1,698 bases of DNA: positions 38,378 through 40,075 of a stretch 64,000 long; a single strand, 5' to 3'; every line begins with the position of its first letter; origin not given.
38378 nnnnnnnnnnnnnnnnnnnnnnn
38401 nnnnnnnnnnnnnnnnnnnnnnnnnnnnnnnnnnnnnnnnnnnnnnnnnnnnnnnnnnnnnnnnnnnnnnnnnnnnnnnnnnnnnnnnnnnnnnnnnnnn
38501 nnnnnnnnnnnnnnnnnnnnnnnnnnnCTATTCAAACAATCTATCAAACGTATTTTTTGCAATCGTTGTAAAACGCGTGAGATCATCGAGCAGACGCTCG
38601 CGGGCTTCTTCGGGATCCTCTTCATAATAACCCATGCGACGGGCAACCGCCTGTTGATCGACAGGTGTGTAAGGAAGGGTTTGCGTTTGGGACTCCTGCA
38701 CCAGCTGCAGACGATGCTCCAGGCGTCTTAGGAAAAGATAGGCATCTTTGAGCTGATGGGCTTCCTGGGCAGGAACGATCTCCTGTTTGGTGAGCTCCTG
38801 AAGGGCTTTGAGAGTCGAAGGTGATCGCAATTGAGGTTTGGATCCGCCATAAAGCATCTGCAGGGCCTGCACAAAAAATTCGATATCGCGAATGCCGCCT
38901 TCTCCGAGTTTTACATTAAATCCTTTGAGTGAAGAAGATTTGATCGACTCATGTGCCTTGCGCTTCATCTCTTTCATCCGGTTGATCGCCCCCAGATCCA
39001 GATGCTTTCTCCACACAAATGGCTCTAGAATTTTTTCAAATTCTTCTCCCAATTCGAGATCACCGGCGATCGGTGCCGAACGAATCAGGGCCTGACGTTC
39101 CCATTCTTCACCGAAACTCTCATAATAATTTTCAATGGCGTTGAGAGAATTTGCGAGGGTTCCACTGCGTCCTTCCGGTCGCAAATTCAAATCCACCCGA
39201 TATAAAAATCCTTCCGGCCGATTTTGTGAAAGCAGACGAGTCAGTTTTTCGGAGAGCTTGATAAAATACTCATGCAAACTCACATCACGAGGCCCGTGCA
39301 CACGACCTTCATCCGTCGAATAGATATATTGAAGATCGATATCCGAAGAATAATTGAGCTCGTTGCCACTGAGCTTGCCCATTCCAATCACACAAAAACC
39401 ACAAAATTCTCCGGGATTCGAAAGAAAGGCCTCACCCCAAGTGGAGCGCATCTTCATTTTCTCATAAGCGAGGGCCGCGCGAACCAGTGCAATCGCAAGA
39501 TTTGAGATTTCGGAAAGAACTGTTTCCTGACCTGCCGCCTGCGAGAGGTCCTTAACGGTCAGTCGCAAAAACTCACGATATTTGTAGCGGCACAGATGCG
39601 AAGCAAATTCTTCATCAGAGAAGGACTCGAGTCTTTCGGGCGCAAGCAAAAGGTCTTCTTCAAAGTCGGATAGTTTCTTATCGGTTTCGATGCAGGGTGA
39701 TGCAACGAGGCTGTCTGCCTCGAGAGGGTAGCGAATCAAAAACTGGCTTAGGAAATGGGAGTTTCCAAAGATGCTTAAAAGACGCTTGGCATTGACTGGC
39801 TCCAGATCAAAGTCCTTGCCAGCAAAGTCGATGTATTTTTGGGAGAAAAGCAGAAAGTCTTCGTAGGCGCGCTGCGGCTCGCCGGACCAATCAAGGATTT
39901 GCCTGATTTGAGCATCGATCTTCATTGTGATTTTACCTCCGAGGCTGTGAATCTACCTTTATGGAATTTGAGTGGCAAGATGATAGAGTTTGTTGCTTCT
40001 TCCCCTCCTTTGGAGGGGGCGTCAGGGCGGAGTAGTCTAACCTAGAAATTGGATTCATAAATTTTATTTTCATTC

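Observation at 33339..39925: glnE split into two stand-alone halves around a roughly 4-kb two-gene insert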

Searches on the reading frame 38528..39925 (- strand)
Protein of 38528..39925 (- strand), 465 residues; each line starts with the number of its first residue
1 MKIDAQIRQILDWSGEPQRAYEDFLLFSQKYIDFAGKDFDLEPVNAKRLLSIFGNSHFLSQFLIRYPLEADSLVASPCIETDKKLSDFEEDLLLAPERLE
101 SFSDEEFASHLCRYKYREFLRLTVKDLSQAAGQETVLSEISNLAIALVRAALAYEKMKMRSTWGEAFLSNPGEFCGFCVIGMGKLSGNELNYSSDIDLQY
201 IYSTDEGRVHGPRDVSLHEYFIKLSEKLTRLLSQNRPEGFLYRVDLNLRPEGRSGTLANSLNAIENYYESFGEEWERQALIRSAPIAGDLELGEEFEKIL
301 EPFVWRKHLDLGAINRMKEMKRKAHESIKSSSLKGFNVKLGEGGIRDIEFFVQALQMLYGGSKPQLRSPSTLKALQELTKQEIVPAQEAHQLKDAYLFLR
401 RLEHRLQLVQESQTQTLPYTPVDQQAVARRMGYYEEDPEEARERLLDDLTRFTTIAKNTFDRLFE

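Call 3: search_protein_families(library=pfam, proteins=[window:38528-39925:-], max_evalue=0.01)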
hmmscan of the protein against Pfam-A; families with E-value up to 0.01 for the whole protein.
window:38528-39925:- (465 aa): 3 families
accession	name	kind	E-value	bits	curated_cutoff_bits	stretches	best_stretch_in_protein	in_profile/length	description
PF03710.21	GlnE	-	5.9e-58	196.6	24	1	47-298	2-251/252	Glutamate-ammonia ligase adenylyltransferase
PF08335.16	GlnD_UR_UTase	-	1.1e-34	119.9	21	1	316-463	6-140/141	GlnD PII-uridylyltransferase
PF10335.14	DUF294_C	-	0.0024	18.2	22.5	1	365-415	58-108/145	Putative nucleotidyltransferase substrate binding domain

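Call 4: search_protein_families(library=ncbifam, proteins=[window:38528-39925:-], max_evalue=0.01)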
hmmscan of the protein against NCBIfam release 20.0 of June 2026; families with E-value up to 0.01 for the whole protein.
window:38528-39925:- (465 aa): 9 families
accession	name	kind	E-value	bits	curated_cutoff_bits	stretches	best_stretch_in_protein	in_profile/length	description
NF008292.0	PRK11072.1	equivalog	8.9e-103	345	487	1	46-464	30-437/946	bifunctional [glutamate--ammonia ligase]-adenylyl-L-tyrosine phosphorylase/[glutamate--ammonia-ligase] adenylyltransferase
NF010706.0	PRK14108.1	equivalog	5.4e-93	312.3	724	1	45-465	57-469/986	bifunctional [glutamine synthetase] adenylyltransferase/[glutamine synthetase]-adenylyl-L-tyrosine phosphorylase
NF010707.0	PRK14109.1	equivalog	1.4e-86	291.5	625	1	39-464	81-499/1010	bifunctional [glutamine synthetase] adenylyltransferase/[glutamine synthetase]-adenylyl-L-tyrosine phosphorylase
TIGR01693.1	UTase_glnD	equivalog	6.6e-09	34.6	519.4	1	279-449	118-274/850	[protein-PII] uridylyltransferase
NF003467.0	PRK05092.1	equivalog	1.7e-06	26.1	959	1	277-447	183-340/940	[protein-PII] uridylyltransferase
NF002837.0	PRK03059.1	equivalog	2.2e-05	22.7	1010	1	279-447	137-289/857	[protein-PII] uridylyltransferase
NF001366.0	PRK00275.1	equivalog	2.6e-05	22.4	1299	1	281-452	155-312/895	[protein-PII] uridylyltransferase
NF053621.1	ATPseBagBMYCTU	equivalog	0.00097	18.3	521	1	335-404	200-268/371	ATPase BagB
NF003448.0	PRK05007.1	equivalog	0.0029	15.5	1255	0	335-453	210-314/884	bifunctional uridylyltransferase/uridylyl-removing protein GlnD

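Call 9: find_homologous_proteins(query=window:38528-39925:-)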
Query window:38528-39925:- (465 aa): 1921 proteins with E <= 0.001 among 8000 candidates; the best 120 are listed.
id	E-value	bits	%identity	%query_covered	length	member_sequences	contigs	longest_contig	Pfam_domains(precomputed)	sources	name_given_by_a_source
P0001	0.0e+0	1038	100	100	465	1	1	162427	PF08335.17,PF03710.22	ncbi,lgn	-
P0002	3.3e-189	648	63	100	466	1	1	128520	PF08335.17,PF03710.22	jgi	jgi:glutamate-ammonia-ligase adenylyltransferase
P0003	4.4e-187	641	62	100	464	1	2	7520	PF08335.17,PF03710.22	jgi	jgi:[glutamine synthetase] adenylyltransferase / [glutamine synthetase]-adenylyl-L-tyrosine phosphor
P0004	6.6e-184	630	61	100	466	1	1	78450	PF08335.17,PF03710.22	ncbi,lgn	ncbi:MAG: hypothetical protein U1F57_10385 [bacterium]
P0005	3.8e-183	628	61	100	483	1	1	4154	PF08335.17,PF03710.22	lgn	-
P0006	6.2e-179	614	60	99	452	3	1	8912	PF08335.17,PF03710.22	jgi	-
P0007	1.8e-174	599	60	99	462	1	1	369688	PF08335.17,PF03710.22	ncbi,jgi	-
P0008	8.3e-173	594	61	99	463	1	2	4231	PF08335.17,PF03710.22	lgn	-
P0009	1.4e-171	590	58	99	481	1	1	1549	PF08335.17,PF03710.22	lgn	-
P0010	3.3e-171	588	59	99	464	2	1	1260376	PF08335.17,PF03710.22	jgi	-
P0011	3.5e-170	585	59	99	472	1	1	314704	PF08335.17,PF03710.22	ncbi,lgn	-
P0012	6.3e-170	584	59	100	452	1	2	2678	PF08335.17,PF03710.22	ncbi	-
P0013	2.6e-168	579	58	99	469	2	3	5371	PF08335.17,PF03710.22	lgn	-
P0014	3.6e-168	578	59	99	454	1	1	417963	PF08335.17,PF03710.22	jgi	-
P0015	2.2e-167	576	56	100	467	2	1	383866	PF08335.17,PF03710.22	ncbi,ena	-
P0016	4.4e-167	575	56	99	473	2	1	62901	PF08335.17,PF03710.22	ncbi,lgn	-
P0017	2.1e-166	572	57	100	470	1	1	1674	PF08335.17,PF03710.22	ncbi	-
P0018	8.5e-166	570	58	99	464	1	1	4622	PF08335.17,PF03710.22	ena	-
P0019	5.6e-163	561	56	99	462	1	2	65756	PF08335.17,PF03710.22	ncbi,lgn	-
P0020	6.7e-162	558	55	99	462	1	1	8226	PF08335.17,PF03710.22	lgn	-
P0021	8.4e-160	551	56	100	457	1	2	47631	PF08335.17,PF03710.22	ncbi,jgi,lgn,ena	-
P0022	2.4e-157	543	55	100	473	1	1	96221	PF08335.17,PF03710.22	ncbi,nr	ncbi:MAG: hypothetical protein HQM15_03185 [Deltaproteobacteria bacterium]|nr:hypothetical protein [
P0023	2.8e-157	542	55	99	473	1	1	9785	PF08335.17,PF03710.22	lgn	-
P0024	1.0e-156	540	55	99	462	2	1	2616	PF08335.17,PF03710.22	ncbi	-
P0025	4.4e-155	535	54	98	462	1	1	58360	PF08335.17,PF03710.22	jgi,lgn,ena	-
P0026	1.1e-151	524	53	99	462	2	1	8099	PF08335.17,PF03710.22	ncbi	-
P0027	2.3e-151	523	54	100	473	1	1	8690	PF08335.17,PF03710.22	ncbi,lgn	-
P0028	5.5e-151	522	54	94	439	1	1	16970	PF08335.17,PF03710.22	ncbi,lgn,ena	-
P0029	5.0e-136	472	49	61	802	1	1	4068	PF08335.17,PF10335.15,PF03710.22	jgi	-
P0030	1.1e-133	465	37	89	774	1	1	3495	PF08335.17,PF10335.15,PF03710.22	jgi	jgi:glutamate-ammonia-ligase adenylyltransferase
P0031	3.5e-132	460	41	79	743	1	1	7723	PF08335.17,PF10335.15,PF03710.22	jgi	-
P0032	8.1e-132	458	35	91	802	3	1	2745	PF08335.17,PF03710.22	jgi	jgi:glutamate-ammonia-ligase adenylyltransferase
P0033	1.7e-130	454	44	78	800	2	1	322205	PF08335.17,PF03710.22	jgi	-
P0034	7.0e-130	452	47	54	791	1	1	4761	PF08335.17,PF10335.15,PF03710.22,PF03445.20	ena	-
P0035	5.3e-129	449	47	56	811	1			PF08335.17,PF10335.15,PF03710.22,PF03445.20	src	-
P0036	9.3e-125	435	51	59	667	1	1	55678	PF08335.17,PF03710.22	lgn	-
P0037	5.2e-120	420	60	72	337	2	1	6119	PF03710.22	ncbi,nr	ncbi:MAG: hypothetical protein JNK65_07385, partial [Deltaproteobacteria bacterium]|nr:hypothetical 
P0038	9.0e-119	415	37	99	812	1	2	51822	PF08335.17,PF10335.15,PF03710.22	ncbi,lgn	-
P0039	2.2e-118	414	47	57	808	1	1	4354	PF08335.17,PF03710.22,PF03445.20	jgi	jgi:glutamate-ammonia-ligase adenylyltransferase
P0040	1.1e-117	412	45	55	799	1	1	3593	PF08335.17,PF03710.22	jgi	jgi:glutamate-ammonia-ligase adenylyltransferase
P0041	4.0e-117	410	50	47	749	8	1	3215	PF08335.17,PF10335.15,PF03710.22,PF03445.20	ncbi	ncbi:MAG: bifunctional [glutamate--ammonia ligase]-adenylyl-L-tyrosine phosphorylase/[glutamate--amm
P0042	8.4e-117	409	39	96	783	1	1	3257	PF08335.17,PF03710.22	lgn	-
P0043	2.0e-114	401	35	91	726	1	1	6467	PF08335.17,PF10335.15,PF03710.22,PF03445.20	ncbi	ncbi:MAG: bifunctional [glutamate--ammonia ligase]-adenylyl-L-tyrosine phosphorylase/[glutamate--amm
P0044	2.3e-114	401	38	98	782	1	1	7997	PF08335.17,PF03710.22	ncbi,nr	ncbi:MAG: hypothetical protein Q7T11_09760 [Deltaproteobacteria bacterium]|nr:hypothetical protein [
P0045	5.6e-114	400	36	90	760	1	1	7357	PF08335.17,PF10335.15,PF03710.22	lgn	-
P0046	6.1e-113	396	35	86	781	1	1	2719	PF08335.17,PF10335.15,PF03710.22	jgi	jgi:glutamate-ammonia-ligase adenylyltransferase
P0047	2.0e-112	395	46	55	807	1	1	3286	PF08335.17,PF03710.22,PF03445.20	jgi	jgi:glutamate-ammonia-ligase adenylyltransferase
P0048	3.0e-112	394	47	55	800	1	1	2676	PF08335.17,PF03710.22,PF03445.20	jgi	jgi:glutamate-ammonia-ligase adenylyltransferase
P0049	3.6e-112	394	33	91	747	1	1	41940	PF08335.17,PF10335.15,PF03710.22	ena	-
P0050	1.1e-111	392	36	91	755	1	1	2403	PF08335.17,PF10335.15,PF03710.22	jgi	jgi:[glutamine synthetase] adenylyltransferase / [glutamine synthetase]-adenylyl-L-tyrosine phosphor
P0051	2.6e-111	391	36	86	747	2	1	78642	PF08335.17,PF03710.22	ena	-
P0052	1.3e-110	389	44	56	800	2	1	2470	PF08335.17,PF03710.22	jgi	jgi:glutamate-ammonia-ligase adenylyltransferase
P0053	2.0e-110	388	33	90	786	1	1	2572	PF08335.17,PF10335.15,PF03710.22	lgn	-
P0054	8.8e-110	386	34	84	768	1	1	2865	PF08335.17,PF10335.15,PF03710.22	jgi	jgi:glutamate-ammonia-ligase adenylyltransferase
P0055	1.9e-109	385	44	56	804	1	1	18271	PF08335.17,PF03710.22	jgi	jgi:glutamate-ammonia-ligase adenylyltransferase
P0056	2.0e-109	385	44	56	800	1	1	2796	PF08335.17,PF03710.22,PF03445.20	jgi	jgi:glutamate-ammonia-ligase adenylyltransferase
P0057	3.4e-109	384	33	87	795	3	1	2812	PF08335.17,PF03710.22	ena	-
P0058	4.3e-109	384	33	86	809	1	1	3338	PF08335.17,PF03710.22,PF03445.20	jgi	jgi:[glutamine synthetase] adenylyltransferase / [glutamine synthetase]-adenylyl-L-tyrosine phosphor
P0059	2.7e-108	381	45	56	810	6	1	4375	PF08335.17,PF03710.22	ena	-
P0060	1.2e-107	379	44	55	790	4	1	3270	PF08335.17,PF03710.22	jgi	jgi:glutamate-ammonia-ligase adenylyltransferase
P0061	2.8e-106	374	35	73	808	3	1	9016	PF08335.17,PF10335.15,PF03710.22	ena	-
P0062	5.7e-105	370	43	61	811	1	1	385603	PF08335.17,PF03710.22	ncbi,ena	-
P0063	9.4e-105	369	43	62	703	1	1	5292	PF08335.17,PF03710.22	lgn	-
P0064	1.1e-103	366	45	98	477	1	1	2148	PF08335.17,PF03710.22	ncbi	ncbi:MAG: adenylylating enzyme for glutamine synthetase, partial [uncultured bacterium]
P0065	2.3e-103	365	38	75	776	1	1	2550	PF08335.17,PF03710.22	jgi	jgi:glutamate-ammonia-ligase adenylyltransferase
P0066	2.4e-103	365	41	57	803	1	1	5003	PF08335.17,PF10335.15,PF03710.22,PF03445.20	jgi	jgi:[glutamine synthetase] adenylyltransferase / [glutamine synthetase]-adenylyl-L-tyrosine phosphor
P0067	3.0e-103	364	43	66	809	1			PF08335.17,PF03710.22,PF03445.20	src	-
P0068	3.0e-103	364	42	55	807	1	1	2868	PF08335.17,PF10335.15,PF03710.22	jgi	jgi:glutamate-ammonia-ligase adenylyltransferase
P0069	8.3e-103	363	45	55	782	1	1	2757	PF08335.17,PF03710.22,PF03445.20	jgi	jgi:glutamate-ammonia-ligase adenylyltransferase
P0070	9.1e-103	363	39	62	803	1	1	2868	PF08335.17,PF10335.15,PF03710.22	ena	-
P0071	3.5e-102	361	43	97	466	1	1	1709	PF08335.17,PF03710.22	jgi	jgi:glutamate-ammonia-ligase adenylyltransferase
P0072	5.2e-102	360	40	55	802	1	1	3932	PF08335.17,PF03710.22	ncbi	ncbi:MAG: bifunctional [glutamine synthetase] adenylyltransferase/[glutamine synthetase]-adenylyl-L-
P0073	1.5e-101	359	39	64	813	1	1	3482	PF08335.17,PF03710.22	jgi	jgi:glutamate-ammonia-ligase adenylyltransferase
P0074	5.6e-101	357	39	73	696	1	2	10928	PF08335.17,PF03710.22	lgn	-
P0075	4.1e-100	354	45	47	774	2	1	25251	PF08335.17,PF03710.22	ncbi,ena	-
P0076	4.9e-100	354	31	89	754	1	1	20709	PF08335.17,PF10335.15,PF03710.22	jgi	-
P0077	7.6e-100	353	33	92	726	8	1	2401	PF08335.17,PF10335.15,PF03710.22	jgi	jgi:glutamate-ammonia-ligase adenylyltransferase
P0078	9.6e-100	353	40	61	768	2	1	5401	PF08335.17,PF03710.22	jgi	jgi:glutamate-ammonia-ligase adenylyltransferase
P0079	2.4e-99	351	30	87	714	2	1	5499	PF08335.17,PF10335.15,PF03710.22,PF03445.20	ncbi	ncbi:MAG: bifunctional [glutamate--ammonia ligase]-adenylyl-L-tyrosine phosphorylase/[glutamate--amm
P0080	2.7e-99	351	39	62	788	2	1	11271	PF08335.17,PF10335.15,PF03710.22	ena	-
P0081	9.2e-99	350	44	89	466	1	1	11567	PF08335.17,PF03710.22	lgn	-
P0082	7.3e-98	347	44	54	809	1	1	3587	PF08335.17,PF03710.22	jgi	-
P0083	7.4e-98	347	33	89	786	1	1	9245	PF08335.17,PF03710.22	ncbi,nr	ncbi:hypothetical protein HYR99_32940, partial [Candidatus Poribacteria bacterium]|nr:hypothetical p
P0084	2.5e-97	345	41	62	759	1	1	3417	PF08335.17,PF10335.15,PF03710.22,PF03445.20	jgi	jgi:glutamate-ammonia-ligase adenylyltransferase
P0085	4.8e-97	344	45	55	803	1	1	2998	PF08335.17,PF03710.22,PF03445.20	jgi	jgi:glutamate-ammonia-ligase adenylyltransferase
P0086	5.4e-97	344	42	57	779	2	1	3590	PF08335.17,PF03710.22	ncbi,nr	ncbi:MAG TPA: hypothetical protein VLF14_00520, partial [Candidatus Binatia bacterium]|nr:hypothetic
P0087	8.4e-97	343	38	70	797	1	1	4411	PF08335.17,PF10335.15,PF03710.22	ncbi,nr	ncbi:MAG TPA: putative nucleotidyltransferase substrate binding domain-containing protein, partial [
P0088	1.6e-96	342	40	76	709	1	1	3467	PF08335.17,PF03710.22,PF03445.20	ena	-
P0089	3.3e-96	341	38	70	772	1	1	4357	PF08335.17,PF10335.15,PF03710.22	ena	-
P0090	5.9e-96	340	39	62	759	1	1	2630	PF08335.17,PF10335.15,PF03710.22,PF03445.20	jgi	jgi:glutamate-ammonia-ligase adenylyltransferase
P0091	1.0e-95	339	42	92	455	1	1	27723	PF08335.17,PF03710.22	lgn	-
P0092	3.0e-95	338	39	65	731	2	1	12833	PF08335.17,PF10335.15,PF03710.22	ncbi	-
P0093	4.3e-95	337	31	90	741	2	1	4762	PF08335.17,PF03710.22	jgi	jgi:glutamate-ammonia-ligase adenylyltransferase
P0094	5.9e-95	337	46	55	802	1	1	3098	PF08335.17,PF03710.22,PF03445.20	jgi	jgi:glutamate-ammonia-ligase adenylyltransferase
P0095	7.8e-95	337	35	81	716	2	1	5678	PF08335.17,PF10335.15,PF03710.22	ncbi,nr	ncbi:MAG TPA: bifunctional [glutamate--ammonia ligase]-adenylyl-L-tyrosine phosphorylase/[glutamate-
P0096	1.8e-94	335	31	91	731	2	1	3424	PF08335.17,PF10335.15,PF03710.22,PF03445.20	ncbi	ncbi:MAG: bifunctional [glutamate--ammonia ligase]-adenylyl-L-tyrosine phosphorylase/[glutamate--amm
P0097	2.1e-94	335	39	58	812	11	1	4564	PF08335.17,PF03710.22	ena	-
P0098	2.2e-94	335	40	89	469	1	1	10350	PF08335.17,PF03710.22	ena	-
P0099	2.4e-94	335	41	91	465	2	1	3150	PF08335.17,PF03710.22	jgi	jgi:glutamate-ammonia-ligase adenylyltransferase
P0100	4.0e-94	334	43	88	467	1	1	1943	PF08335.17,PF03710.22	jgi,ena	-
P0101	5.5e-94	334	38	62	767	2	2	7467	PF08335.17,PF10335.15,PF03710.22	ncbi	ncbi:MAG: bifunctional [glutamine synthetase] adenylyltransferase/[glutamine synthetase]-adenylyl-L-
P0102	8.5e-94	333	43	90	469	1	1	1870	PF08335.17,PF03710.22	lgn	-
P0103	8.6e-94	333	40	78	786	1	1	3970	PF08335.17,PF03710.22,PF03445.20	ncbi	ncbi:MAG TPA: bifunctional [glutamate--ammonia ligase]-adenylyl-L-tyrosine phosphorylase/[glutamate-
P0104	1.2e-93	333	33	90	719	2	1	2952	PF08335.17,PF03710.22,PF03445.20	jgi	jgi:glutamate-ammonia-ligase adenylyltransferase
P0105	1.2e-93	333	39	65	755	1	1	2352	PF08335.17,PF10335.15,PF03710.22,PF03445.20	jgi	jgi:glutamate-ammonia-ligase adenylyltransferase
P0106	1.5e-93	332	44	89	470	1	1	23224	PF08335.17,PF03710.22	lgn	-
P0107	2.1e-93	332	42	54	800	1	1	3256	PF08335.17,PF03710.22,PF03445.20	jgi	jgi:glutamate-ammonia-ligase adenylyltransferase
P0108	2.7e-93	331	39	75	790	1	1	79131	PF08335.17,PF10335.15,PF03710.22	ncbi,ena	-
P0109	3.6e-93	331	41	89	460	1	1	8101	PF08335.17,PF03710.22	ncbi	-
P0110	4.9e-93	331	36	74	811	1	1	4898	PF08335.17,PF10335.15,PF03710.22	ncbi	ncbi:MAG TPA: bifunctional [glutamine synthetase] adenylyltransferase/[glutamine synthetase]-adenyly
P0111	6.8e-93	330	43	89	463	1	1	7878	PF08335.17,PF03710.22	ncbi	-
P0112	1.7e-92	329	40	91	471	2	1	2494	PF08335.17,PF03710.22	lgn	-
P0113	3.4e-92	328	37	74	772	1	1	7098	PF08335.17,PF10335.15,PF03710.22,PF03445.20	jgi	-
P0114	3.4e-92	328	43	56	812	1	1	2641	PF08335.17,PF03710.22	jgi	jgi:glutamate-ammonia-ligase adenylyltransferase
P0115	3.5e-92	328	40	76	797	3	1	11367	PF08335.17,PF03710.22,PF03445.20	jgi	jgi:glutamate-ammonia-ligase adenylyltransferase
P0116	4.5e-92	327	35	91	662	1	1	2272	PF08335.17,PF10335.15,PF03710.22,PF03445.20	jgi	-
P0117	8.7e-92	327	37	74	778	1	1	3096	PF08335.17,PF10335.15,PF03710.22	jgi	jgi:glutamate-ammonia-ligase adenylyltransferase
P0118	9.3e-92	326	41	83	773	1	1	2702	PF08335.17,PF03710.22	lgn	-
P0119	1.3e-91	326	35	89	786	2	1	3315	PF08335.17,PF03710.22,PF03445.20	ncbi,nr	ncbi:MAG: bifunctional [glutamate--ammonia ligase]-adenylyl-L-tyrosine phosphorylase/[glutamate--amm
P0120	2.0e-91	325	33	83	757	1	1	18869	PF08335.17,PF10335.15,PF03710.22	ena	-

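Call 12: find_encoding_contigs(protein=P0001, flank=10000, max_places=3)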
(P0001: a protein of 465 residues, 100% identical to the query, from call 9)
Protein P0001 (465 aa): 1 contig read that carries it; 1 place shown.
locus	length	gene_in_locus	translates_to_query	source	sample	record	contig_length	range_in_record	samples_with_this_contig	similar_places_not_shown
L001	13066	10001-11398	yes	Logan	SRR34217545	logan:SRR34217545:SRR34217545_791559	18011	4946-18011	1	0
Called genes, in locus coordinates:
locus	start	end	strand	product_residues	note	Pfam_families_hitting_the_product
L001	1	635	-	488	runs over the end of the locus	PF00092:VWA, PF13519:VWA_2, PF13768:VWA_3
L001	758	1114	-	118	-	-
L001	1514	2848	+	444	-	PF07690:MFS_1, PF13000:Acatn (weak)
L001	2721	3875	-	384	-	-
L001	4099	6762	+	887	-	PF12705:PDDEXK_1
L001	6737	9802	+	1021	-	PF00580:UvrD-helicase, PF13245:AAA_19, PF13361:UvrD_C, PF13538:UvrD_C_2 (faint), PF12705:PDDEXK_1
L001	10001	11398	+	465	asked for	PF03710:GlnE, PF08335:GlnD_UR_UTase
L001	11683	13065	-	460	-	?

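Call 13: find_related_loci(query=A1, collection=genome_contigs, flank=10000)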
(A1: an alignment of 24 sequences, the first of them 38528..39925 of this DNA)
Query A1 (465 aa) in genome_contigs; peptide patterns used: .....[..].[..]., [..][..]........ (x = any residue, [..] = any of these).
166 stretches matched a pattern; 32 encode a relative of the query (tblastn E <= 1e-3); 32 distinct loci.
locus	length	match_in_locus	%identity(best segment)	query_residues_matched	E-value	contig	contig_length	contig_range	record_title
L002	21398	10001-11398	61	3-465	0e+0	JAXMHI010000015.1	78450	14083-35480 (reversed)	MAG: bacterium isolate STL-UBA2 C4.194.fa-15, whole genome shotgun sequence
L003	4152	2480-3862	60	3-464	0e+0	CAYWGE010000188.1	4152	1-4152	MAG TPA_asm: uncultured Pseudomonadota bacterium isolate SRP342105_co2_90 genome assembly, contig: NODE_26777_length_415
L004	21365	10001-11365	59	3-464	3e-178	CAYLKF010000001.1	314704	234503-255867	MAG TPA_asm: uncultured Pseudomonadota bacterium isolate binchicken_co105_414 genome assembly, contig: NODE_23_length_31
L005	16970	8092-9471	55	3-465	5e-170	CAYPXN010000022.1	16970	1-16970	MAG TPA_asm: uncultured Pseudomonadota bacterium isolate SRP135725_co2_484 genome assembly, contig: k141_1359265, whole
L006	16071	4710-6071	56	3-464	4e-170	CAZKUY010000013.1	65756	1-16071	MAG TPA_asm: uncultured Pseudomonadota bacterium isolate SRP286056_co1_460 genome assembly, contig: NODE_382_length_6575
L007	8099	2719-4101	53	3-464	1e-159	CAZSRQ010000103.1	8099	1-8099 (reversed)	MAG TPA_asm: uncultured Pseudomonadota bacterium isolate binchicken_co105_417 genome assembly, contig: NODE_11730_length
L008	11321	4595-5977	53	3-464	3e-158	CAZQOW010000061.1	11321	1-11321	MAG TPA_asm: uncultured Pseudomonadota bacterium isolate SRP298887_co1_334 genome assembly, contig: NODE_6268_length_113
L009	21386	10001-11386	56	3-464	4e-169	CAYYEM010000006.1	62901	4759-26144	MAG TPA_asm: uncultured Pseudomonadota bacterium isolate binchicken_co105_427 genome assembly, contig: NODE_517_length_6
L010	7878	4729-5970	43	49-464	1e-97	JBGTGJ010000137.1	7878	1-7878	MAG: bacterium isolate JTS-RE212 k141_9638741, whole genome shotgun sequence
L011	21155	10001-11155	41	49-435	2e-80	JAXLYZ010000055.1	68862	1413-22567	MAG: Myxococcota bacterium isolate STL-MYX26 C4.62.fa-55, whole genome shotgun sequence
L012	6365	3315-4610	37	27-465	2e-76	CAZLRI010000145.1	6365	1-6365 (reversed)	MAG TPA_asm: uncultured Pseudobdellovibrionaceae bacterium isolate SRP118108_co3_155 genome assembly, contig: NODE_12916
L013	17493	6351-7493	40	56-438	5e-74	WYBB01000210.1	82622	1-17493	MAG: Deltaproteobacteria bacterium isolate PRO4 k127_619387, whole genome shotgun sequence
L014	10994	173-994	48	169-437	1e-73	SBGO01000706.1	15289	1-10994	MAG: Deltaproteobacteria bacterium isolate M1802 scaffold_633_1, whole genome shotgun sequence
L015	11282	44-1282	35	40-452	6e-71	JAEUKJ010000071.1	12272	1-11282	MAG: Deltaproteobacteria bacterium isolate new MAG-92 k141_928551, whole genome shotgun sequence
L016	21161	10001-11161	40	49-437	8e-76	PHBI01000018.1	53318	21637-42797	MAG: Deltaproteobacteria bacterium HGW-Deltaproteobacteria-14 08E140C01_z5_2013_Ig3399_v2_scaffold_576, whole genome sho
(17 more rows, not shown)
